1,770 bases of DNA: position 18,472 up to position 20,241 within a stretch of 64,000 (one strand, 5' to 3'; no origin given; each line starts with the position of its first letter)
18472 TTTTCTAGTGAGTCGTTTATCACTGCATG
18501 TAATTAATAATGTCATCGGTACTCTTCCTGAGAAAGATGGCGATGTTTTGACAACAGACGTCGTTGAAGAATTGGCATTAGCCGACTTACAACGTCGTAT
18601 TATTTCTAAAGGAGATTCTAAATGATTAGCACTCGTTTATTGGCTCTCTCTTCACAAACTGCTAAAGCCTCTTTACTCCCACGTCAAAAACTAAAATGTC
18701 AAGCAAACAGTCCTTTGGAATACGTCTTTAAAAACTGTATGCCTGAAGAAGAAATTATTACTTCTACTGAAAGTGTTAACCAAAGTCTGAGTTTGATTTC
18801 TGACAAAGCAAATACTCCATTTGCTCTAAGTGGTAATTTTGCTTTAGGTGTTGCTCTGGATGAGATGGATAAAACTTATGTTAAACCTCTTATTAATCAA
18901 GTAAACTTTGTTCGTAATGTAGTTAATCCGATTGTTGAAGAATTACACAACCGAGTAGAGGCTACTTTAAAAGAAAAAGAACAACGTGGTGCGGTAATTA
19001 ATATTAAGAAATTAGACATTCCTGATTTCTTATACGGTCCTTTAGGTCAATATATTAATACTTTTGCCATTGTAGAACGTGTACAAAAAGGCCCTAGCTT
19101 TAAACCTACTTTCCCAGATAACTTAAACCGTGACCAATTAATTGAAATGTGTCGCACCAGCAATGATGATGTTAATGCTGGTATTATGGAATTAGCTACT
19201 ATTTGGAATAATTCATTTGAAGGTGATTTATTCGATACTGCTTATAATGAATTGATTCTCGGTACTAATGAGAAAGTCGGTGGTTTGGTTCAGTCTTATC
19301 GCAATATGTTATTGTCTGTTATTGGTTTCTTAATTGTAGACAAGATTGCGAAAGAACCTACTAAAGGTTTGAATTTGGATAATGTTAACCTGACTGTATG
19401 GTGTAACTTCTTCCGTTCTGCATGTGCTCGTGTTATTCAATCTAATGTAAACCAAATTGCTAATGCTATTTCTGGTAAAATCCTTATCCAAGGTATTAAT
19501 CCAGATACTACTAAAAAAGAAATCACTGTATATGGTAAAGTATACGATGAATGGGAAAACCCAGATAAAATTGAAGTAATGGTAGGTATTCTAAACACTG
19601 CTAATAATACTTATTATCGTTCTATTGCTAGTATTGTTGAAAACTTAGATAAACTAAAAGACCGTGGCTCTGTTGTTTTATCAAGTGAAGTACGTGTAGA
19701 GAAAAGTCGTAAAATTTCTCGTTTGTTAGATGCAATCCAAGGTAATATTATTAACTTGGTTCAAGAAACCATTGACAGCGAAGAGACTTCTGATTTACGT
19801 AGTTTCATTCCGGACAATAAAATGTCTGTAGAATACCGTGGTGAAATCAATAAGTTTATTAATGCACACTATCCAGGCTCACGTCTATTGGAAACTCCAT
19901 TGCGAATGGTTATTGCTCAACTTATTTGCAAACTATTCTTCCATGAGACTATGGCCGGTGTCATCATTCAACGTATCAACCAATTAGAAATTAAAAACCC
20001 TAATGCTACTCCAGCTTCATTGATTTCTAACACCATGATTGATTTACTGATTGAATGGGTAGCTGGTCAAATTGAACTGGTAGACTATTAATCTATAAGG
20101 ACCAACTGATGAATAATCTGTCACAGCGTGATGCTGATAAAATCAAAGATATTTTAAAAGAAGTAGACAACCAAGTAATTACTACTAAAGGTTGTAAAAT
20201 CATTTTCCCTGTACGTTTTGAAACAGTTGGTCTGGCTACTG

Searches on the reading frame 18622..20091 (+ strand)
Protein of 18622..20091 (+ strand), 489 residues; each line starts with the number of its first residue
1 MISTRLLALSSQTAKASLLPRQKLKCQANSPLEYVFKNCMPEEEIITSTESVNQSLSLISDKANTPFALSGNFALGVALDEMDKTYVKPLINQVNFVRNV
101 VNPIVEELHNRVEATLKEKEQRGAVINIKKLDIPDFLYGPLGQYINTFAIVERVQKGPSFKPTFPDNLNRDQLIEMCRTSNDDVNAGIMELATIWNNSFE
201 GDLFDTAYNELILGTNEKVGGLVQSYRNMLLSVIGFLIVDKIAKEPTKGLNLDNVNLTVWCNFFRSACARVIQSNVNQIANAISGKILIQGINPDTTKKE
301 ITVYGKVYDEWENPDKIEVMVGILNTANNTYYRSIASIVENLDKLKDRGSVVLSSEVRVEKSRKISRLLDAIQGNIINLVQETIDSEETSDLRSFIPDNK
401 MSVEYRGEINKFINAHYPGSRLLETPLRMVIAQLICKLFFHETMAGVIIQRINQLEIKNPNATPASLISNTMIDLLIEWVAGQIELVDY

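Call 40: search_protein_families(library=phrogs, proteins=[window:18622-20091:+], max_evalue=0.00001)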
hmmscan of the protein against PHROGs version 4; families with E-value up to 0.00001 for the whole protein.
window:18622-20091:+ (489 aa): 1 family
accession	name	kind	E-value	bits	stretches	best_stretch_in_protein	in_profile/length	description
phrog_3841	-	unknown function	2.4e-24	87.1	1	12-487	10-487/490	-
